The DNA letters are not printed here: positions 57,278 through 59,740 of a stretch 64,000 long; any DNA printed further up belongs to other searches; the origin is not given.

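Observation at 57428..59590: Glycyl radical enzyme with atypical RIGGY glycine loop and Cys-Val-Glu catalytic loop; unusually short (720 aa)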

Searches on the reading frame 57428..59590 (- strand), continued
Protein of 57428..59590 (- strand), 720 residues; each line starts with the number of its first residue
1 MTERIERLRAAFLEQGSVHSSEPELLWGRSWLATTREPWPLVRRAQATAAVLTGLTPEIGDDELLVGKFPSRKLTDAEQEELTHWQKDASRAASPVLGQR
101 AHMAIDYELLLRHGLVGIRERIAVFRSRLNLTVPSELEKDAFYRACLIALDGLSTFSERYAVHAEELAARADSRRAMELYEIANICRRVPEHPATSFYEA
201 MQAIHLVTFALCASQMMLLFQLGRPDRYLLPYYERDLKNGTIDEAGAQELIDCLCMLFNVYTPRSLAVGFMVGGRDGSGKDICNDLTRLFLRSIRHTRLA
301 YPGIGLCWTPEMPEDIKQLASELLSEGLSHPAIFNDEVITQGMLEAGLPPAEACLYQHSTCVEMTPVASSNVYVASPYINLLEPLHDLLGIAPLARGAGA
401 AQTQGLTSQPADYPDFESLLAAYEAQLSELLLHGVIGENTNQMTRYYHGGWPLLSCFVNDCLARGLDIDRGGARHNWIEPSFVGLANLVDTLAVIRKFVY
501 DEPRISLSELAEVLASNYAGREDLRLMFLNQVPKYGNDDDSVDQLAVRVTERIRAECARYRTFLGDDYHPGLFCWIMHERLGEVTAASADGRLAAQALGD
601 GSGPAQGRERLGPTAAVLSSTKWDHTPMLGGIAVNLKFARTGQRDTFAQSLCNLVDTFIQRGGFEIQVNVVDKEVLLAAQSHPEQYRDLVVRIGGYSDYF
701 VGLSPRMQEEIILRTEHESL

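Call 37: find_encoding_contigs(protein=P0072, flank=8000, max_places=3)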
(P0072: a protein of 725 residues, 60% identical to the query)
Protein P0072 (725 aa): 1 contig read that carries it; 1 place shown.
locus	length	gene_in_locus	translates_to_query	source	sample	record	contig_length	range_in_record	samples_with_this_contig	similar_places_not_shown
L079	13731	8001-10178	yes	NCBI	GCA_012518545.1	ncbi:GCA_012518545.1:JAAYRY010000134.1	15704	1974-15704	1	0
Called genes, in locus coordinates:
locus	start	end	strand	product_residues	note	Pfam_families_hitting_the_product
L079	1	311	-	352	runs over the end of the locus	PF01208:URO-D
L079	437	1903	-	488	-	PF01547:SBP_bac_1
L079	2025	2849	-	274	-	PF00528:BPD_transp_1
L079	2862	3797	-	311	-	PF00528:BPD_transp_1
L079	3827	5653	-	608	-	-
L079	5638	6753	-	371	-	PF00392:GntR, PF08220:HTH_DeoR (faint), PF00532:Peripla_BP_1, PF13377:Peripla_BP_3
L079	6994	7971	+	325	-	PF13353:Fer4_12 (weak), PF12797:Fer4_2 (faint), PF13237:Fer4_10 (weak), PF00037:Fer4 (weak), PF12837:Fer4_6 (faint), PF12838:Fer4_7, PF14697:Fer4_21, PF04055:Radical_SAM, +1 more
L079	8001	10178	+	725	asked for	PF02901:PFL-like, PF01228:Gly_radical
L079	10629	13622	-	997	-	PF04313:HSDR_N, PF04851:ResIII, PF00270:DEAD, PF18766:SWI2_SNF2, PF22679:T1R_D3-like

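Call 38: find_encoding_contigs(protein=P0106, flank=8000, max_places=3)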
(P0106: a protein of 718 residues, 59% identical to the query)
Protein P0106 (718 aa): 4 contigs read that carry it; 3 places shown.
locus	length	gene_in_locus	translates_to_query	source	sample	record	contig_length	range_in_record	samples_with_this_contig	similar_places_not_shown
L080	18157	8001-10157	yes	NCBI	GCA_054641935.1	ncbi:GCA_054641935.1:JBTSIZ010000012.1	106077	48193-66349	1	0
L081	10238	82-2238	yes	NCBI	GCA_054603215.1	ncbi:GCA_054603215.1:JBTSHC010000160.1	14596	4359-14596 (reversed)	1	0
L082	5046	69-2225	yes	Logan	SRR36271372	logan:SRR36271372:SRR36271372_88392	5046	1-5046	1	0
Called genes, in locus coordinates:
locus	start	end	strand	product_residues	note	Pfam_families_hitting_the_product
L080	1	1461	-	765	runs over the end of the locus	-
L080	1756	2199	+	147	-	-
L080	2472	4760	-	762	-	-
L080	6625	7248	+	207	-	PF01738:DLH (weak)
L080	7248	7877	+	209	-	PF03167:UDG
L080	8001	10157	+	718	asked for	PF02901:PFL-like, PF01228:Gly_radical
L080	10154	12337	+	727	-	PF02901:PFL-like, PF01228:Gly_radical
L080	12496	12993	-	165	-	PF07963:N_methyl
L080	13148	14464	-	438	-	PF04542:Sigma70_r2, PF04539:Sigma70_r3, PF08281:Sigma70_r4_2 (weak), PF04545:Sigma70_r4 (weak), PF00990:GGDEF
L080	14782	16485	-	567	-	PF00587:tRNA-synt_2b, PF04073:tRNA_edit, PF03129:HGTP_anticodon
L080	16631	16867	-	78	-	-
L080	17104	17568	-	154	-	-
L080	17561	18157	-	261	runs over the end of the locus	PF04029:2-ph_phosp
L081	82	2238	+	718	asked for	PF02901:PFL-like, PF01228:Gly_radical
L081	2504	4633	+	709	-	PF02901:PFL-like, PF01228:Gly_radical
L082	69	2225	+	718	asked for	PF02901:PFL-like, PF01228:Gly_radical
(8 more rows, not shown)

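Call 39: predict_structure(alignment_id=A1)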
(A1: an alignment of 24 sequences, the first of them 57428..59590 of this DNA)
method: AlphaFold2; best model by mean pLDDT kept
length: 720 residues; sequences in the alignment: 24
mean_pLDDT: 84.8   pTM: 0.88
mean pLDDT of the five models: 84.8, 84.6, 84.1, 83.6, 80.8
residues with pLDDT >= 90: 328; 70-90: 289; 50-70: 85; < 50: 18
segments of 3 or more residues with pLDDT < 50: 397-407, 718-720
pLDDT, mean of each block of 10 residues (from residue 1): 89 76 94 92 95 95 93 94 92 80 75 96 97 95 98 98 98 97 98 97 93 78 83 97 97 89 69 84 93 87 84 93 80 82 81 63 54 77 92 64 48 91 93 91 89 88 92 85 87 95 94 94 89 75 86 92 90 72 89 82 57 67 72 70 74 87 80 88 88 74 82 59
secondary structure, 60 per line:
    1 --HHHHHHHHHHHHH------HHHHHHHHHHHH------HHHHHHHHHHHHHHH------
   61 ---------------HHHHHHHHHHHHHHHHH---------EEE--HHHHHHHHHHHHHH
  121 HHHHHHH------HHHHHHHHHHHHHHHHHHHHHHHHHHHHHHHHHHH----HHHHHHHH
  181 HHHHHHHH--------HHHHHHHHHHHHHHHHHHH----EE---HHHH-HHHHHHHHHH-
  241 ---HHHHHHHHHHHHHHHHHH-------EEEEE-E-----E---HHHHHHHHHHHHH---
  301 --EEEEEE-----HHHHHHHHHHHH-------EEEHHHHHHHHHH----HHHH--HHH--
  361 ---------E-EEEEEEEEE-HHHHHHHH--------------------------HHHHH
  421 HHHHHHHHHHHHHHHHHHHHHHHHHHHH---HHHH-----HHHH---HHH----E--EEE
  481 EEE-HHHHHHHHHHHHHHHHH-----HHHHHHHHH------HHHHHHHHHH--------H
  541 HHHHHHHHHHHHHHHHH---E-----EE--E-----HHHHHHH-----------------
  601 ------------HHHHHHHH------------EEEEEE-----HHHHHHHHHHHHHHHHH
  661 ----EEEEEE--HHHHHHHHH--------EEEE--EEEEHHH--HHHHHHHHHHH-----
elements in order (helices of 4 or more, strands of 3 or more residues): H3-15 H22-33 H40-54 H76-92 E102-104 H107-127 H134-168 H173-188 H197-215 H225-228 H230-239 H244-261 E269-273 H285-297 E303-308 H314-325 E333-335 H336-345 H350-353 E372-380 H382-389 H416-448 H452-455 H461-464 E478-483 H485-501 H507-515 H522-531 H540-557 H577-583 H613-620 E633-638 H644-660 E665-670 H673-681 E690-693 E696-699 H705-715
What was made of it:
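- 57428..59590 (-): Glycyl radical enzyme, 720 aa, a member of the compact (about 715-735 aa) uncharacterised family. The AF2 model has pLDDT 84.8 and pTM 0.88 (call 39).
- The model's Cys-loop region has pLDDT 54-63 (call 39), and coordinates could not be inspected.
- Tried and rejected: Model coordinates cannot be read with these tools, and the Cys-loop region has pLDDT 54-63 (call 39).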

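Call 42: find_encoding_contigs(protein=P0001, flank=10000, max_places=2)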
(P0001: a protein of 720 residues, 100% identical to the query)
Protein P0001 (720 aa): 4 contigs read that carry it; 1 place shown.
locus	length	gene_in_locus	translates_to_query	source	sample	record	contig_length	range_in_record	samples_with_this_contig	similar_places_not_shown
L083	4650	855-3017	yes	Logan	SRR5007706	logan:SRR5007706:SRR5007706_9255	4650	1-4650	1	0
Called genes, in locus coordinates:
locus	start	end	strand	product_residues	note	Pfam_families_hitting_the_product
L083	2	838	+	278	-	?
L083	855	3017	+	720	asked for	PF02901:PFL-like, PF01228:Gly_radical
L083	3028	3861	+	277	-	PF00106:adh_short, PF08659:KR (weak), PF13561:adh_short_C2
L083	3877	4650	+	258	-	?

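Call 43: fold_search(model_id=the predicted structure, library=pdb)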
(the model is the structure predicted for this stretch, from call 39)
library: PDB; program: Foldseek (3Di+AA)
matches with E <= 10: 298; with E <= 0.001: 62
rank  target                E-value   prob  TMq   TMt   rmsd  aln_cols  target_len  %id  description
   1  1r8w_A                2.8e-46  1.00  0.90  0.83   3.4       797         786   29  Native structure of the B12-independent glycerol dehydratase from clostridium butyricum (released 2004-06-01)
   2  5i2g_B                1.2e-45  1.00  0.90  0.82   3.2       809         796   28  1,2-propanediol Dehydration in Roseburia inulinivorans; Structural Basis for Substrate and Enantiomer Selectivity (released 2016-06-01)
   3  5i2g_A                3.2e-45  1.00  0.90  0.82   3.6       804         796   28  1,2-propanediol Dehydration in Roseburia inulinivorans; Structural Basis for Substrate and Enantiomer Selectivity (released 2016-06-01)
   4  5i2a_A                3.4e-45  1.00  0.90  0.78   3.7       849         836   27  1,2-propanediol Dehydration in Roseburia inulinivorans; Structural Basis for Substrate and Enantiomer Selectivity (released 2016-06-01)
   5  9rco_A                3.2e-44  1.00  0.89  0.81   4.6       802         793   27  1,2-propanediol dehydratase with 0.1 % glycerol additive (released 2025-06-11)
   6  5i2a_B                3.6e-44  1.00  0.90  0.77   3.9       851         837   27  1,2-propanediol Dehydration in Roseburia inulinivorans; Structural Basis for Substrate and Enantiomer Selectivity (released 2016-06-01)
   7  9f3x_C                9.2e-44  1.00  0.90  0.82   4.1       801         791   28  CutC choline lyase in complex with cyclopropylcholine (released 2024-05-08)
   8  5fay_A                1.3e-43  1.00  0.89  0.80   4.3       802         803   27  Y208F mutant of choline TMA-lyase (released 2016-09-28)
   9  9rcp_B                1.4e-43  1.00  0.89  0.81   4.6       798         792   27  1,2-propanediol dehydratase with 0.1 % 1,3-propanediol additive (released 2025-06-11)
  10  5a0u_H                1.5e-43  1.00  0.88  0.80   4.7       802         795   27  Structure of CutC choline lyase choline bound form from Klebsiella pneumoniae. (released 2015-07-29)
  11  5kdp_A                1.5e-43  1.00  0.90  0.81   3.8       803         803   27  E491A mutant of choline TMA-lyase (released 2016-09-28)
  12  5faw_A                1.6e-43  1.00  0.90  0.81   3.9       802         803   27  T502A mutant of choline TMA-lyase (released 2016-09-28)
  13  6vue_B                2.1e-43  1.00  0.89  0.81   4.0       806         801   27  wild-type choline TMA lyase in complex with 1-methyl-1,2,3,6-tetrahydropyridin-3-ol (released 2020-11-04)
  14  5fau_A                2.3e-43  1.00  0.90  0.82   3.9       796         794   27  wild-type choline TMA lyase in complex with choline (released 2016-09-28)
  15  5a0u_A                3.1e-43  1.00  0.90  0.82   4.3       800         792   27  Structure of CutC choline lyase choline bound form from Klebsiella pneumoniae. (released 2015-07-29)
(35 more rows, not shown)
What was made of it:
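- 57428..59590 (-): Foldseek gives TM 0.88-0.91 to GDH, PD, CutC, HypD and YbiW at 24-29% identity (call 43).
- On Glycyl radical enzyme superfamily (PFL-like branch): The model has TM about 0.9 to solved GREs (call 43).
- A full-length model with TM about 0.9 to GDH, PD, CutC, HypD and YbiW (calls 39, 43).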

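Call 44: search_protein_representatives(protein=window:57428-59590:-)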
Query: 720 residues. Proteins with E-value up to 0.001 (for the whole library): 7803; up to 1e-10: 4096; up to 1e-30: 1858. The best 150 are listed.
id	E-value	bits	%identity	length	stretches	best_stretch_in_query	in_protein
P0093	7.1e-277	936.6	59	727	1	2-718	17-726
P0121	4.6e-200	682.7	49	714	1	2-718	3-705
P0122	1.5e-198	677.8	49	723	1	2-718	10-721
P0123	1.5e-198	677.7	68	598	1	132-580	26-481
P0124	1.8e-176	604.8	47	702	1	43-718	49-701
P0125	2.4e-162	558.0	44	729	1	2-718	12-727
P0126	7.8e-162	556.4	42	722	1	24-717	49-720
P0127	2.4e-161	554.7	42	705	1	40-718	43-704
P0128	3.3e-156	537.8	55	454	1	256-717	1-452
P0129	4.2e-154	530.8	45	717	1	58-717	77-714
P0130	1.6e-151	522.3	44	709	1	40-714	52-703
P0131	1.3e-144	499.5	45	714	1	97-717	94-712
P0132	9.7e-142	490.0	49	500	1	220-717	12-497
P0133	5.5e-141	487.5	43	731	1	44-718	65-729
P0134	1.6e-140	486.0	40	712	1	25-717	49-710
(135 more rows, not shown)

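Call 46: find_encoding_contigs(protein=P0053, flank=8000, max_places=1)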
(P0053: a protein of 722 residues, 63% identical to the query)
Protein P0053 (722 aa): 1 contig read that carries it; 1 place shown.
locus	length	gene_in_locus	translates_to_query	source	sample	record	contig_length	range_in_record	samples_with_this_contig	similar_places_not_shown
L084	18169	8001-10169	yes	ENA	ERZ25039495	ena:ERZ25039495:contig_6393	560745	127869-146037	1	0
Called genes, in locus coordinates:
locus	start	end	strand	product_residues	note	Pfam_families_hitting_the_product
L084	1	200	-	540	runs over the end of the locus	PF01074:Glyco_hydro_38N, PF09261:Alpha-mann_mid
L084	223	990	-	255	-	-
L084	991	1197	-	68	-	-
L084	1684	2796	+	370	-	PF00535:Glycos_transf_2, PF13506:Glyco_transf_21 (weak), PF13641:Glyco_tranf_2_3, PF13632:Glyco_trans_2_3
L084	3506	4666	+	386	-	PF07884:VKOR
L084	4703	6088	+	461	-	PF02901:PFL-like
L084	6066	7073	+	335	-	PF02901:PFL-like, PF01228:Gly_radical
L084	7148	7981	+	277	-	-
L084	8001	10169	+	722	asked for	PF02901:PFL-like, PF01228:Gly_radical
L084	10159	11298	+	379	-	PF13353:Fer4_12 (faint), PF04055:Radical_SAM (faint), PF00037:Fer4, PF12837:Fer4_6 (weak), PF12838:Fer4_7 (weak), PF13183:Fer4_8 (weak), PF13237:Fer4_10 (weak), PF14697:Fer4_21, +3 more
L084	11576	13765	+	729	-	PF01555:N6_N4_Mtase (weak)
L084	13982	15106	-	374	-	-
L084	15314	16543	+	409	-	PF01208:URO-D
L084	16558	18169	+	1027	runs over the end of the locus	PF01074:Glyco_hydro_38N, PF09261:Alpha-mann_mid, PF07748:Glyco_hydro_38C, PF17677:Glyco_hydro38C2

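Call 47: find_encoding_contigs(protein=P0091, flank=8000, max_places=1)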
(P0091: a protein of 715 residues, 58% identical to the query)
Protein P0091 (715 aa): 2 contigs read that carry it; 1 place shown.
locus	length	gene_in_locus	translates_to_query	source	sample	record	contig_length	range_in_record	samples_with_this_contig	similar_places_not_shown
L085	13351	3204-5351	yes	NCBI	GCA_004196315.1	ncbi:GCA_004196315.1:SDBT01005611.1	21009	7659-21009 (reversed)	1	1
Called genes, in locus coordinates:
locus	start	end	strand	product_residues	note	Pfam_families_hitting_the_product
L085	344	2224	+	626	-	PF00133:tRNA-synt_1, PF01406:tRNA-synt_1e (weak), PF09334:tRNA-synt_1g, PF00133:tRNA-synt_1, PF19303:Anticodon_3, PF01588:tRNA_bind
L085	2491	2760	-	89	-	PF00216:Bac_DNA_binding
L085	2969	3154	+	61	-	-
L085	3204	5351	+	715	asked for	PF02901:PFL-like, PF01228:Gly_radical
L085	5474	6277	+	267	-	PF13385:Laminin_G_3, PF02210:Laminin_G_2 (weak)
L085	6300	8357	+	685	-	PF16371:MetallophosN, PF00149:Metallophos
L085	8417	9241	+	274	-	PF06452:CBM9_1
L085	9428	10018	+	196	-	PF00300:His_Phos_1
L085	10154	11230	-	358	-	PF01208:URO-D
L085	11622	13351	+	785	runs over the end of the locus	PF16586:DUF5060, PF13204:Apiosidase, PF13385:Laminin_G_3, PF12904:Collagen_bind_2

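Call 48: find_encoding_contigs(protein=P0115, flank=8000, max_places=1)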
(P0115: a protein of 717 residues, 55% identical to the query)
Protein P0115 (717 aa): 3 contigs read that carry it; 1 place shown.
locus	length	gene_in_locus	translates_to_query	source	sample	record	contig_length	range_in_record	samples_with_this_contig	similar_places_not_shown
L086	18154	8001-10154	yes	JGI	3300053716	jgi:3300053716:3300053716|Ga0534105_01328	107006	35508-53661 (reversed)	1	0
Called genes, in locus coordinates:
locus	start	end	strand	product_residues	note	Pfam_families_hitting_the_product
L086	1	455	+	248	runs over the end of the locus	PF25954:Beta-barrel_RND_2, PF25967:RND-MFP_C, PF25975:CzcB_C, PF25989:YknX_C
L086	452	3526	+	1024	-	PF00873:ACR_tran, PF03176:MMPL (weak)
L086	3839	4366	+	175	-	-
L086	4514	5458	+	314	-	PF03547:Mem_trans, PF01758:SBF (weak)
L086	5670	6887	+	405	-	PF01408:GFO_IDH_MocA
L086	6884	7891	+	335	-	PF01408:GFO_IDH_MocA, PF22725:GFO_IDH_MocA_C3, PF02894:GFO_IDH_MocA_C (weak)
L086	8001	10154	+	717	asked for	PF02901:PFL-like, PF01228:Gly_radical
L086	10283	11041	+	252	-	PF00132:Hexapep, PF14602:Hexapep_2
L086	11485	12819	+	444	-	PF00933:Glyco_hydro_3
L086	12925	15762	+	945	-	PF00005:ABC_tran (faint), PF02463:SMC_N (faint), PF03193:RsgA_GTPase (faint), PF13191:AAA_16 (faint), PF13304:AAA_21 (faint), PF13481:AAA_25 (faint), PF17760:UvrA_inter, PF17755:UvrA_DNA-bind, +2 more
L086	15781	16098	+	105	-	-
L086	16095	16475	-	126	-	PF09976:TPR_21 (weak), PF14276:DUF4363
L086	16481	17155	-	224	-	PF04239:DUF421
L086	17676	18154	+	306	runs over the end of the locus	PF03547:Mem_trans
